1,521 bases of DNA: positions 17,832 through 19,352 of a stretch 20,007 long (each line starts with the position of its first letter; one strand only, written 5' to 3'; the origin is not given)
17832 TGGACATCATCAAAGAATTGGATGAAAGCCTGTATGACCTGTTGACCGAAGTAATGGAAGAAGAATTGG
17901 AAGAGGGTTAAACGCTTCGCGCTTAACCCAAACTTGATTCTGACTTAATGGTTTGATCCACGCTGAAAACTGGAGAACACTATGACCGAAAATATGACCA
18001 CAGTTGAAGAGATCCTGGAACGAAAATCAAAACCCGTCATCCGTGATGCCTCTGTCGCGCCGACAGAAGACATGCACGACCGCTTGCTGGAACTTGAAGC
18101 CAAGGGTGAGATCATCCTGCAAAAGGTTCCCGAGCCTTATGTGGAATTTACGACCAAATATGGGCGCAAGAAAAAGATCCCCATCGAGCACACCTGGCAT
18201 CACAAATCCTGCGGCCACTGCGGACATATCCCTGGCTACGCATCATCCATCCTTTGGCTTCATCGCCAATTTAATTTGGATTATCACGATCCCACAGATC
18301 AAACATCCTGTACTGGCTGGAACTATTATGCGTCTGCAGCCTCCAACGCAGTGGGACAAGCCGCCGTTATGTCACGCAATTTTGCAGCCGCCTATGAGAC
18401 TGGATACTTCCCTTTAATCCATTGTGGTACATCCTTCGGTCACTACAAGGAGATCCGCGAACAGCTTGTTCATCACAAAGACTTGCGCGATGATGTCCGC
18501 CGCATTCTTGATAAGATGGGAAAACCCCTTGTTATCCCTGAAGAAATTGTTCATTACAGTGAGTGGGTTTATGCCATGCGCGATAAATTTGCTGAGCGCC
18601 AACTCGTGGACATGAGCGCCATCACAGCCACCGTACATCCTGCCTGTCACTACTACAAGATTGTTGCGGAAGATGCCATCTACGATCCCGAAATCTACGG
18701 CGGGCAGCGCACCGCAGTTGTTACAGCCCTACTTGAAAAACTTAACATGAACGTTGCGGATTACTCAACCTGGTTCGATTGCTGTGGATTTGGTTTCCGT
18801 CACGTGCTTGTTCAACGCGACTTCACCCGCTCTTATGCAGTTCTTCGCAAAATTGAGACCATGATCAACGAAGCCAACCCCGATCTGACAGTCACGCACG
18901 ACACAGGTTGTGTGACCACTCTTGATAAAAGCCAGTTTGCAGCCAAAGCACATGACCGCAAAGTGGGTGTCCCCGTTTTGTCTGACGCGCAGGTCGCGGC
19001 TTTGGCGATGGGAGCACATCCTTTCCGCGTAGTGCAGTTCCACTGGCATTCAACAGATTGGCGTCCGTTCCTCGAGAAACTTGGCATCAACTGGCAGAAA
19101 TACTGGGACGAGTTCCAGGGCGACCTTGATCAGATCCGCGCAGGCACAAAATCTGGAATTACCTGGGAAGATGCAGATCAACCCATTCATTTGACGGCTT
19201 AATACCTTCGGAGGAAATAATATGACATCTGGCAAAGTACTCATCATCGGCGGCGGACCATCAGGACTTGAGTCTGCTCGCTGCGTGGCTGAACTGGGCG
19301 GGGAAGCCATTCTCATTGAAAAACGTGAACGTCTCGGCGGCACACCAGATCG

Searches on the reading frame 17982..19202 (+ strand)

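Call 14: search_protein_families(library=pfam, proteins=[window:17982-19202:+])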
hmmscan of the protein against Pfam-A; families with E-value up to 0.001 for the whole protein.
window:17982-19202:+ (406 aa): 1 family
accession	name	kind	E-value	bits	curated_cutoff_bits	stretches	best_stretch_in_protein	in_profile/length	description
PF02754.22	CCG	-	4.8e-09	36.6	20.6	1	217-315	2-85/85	Cysteine-rich domain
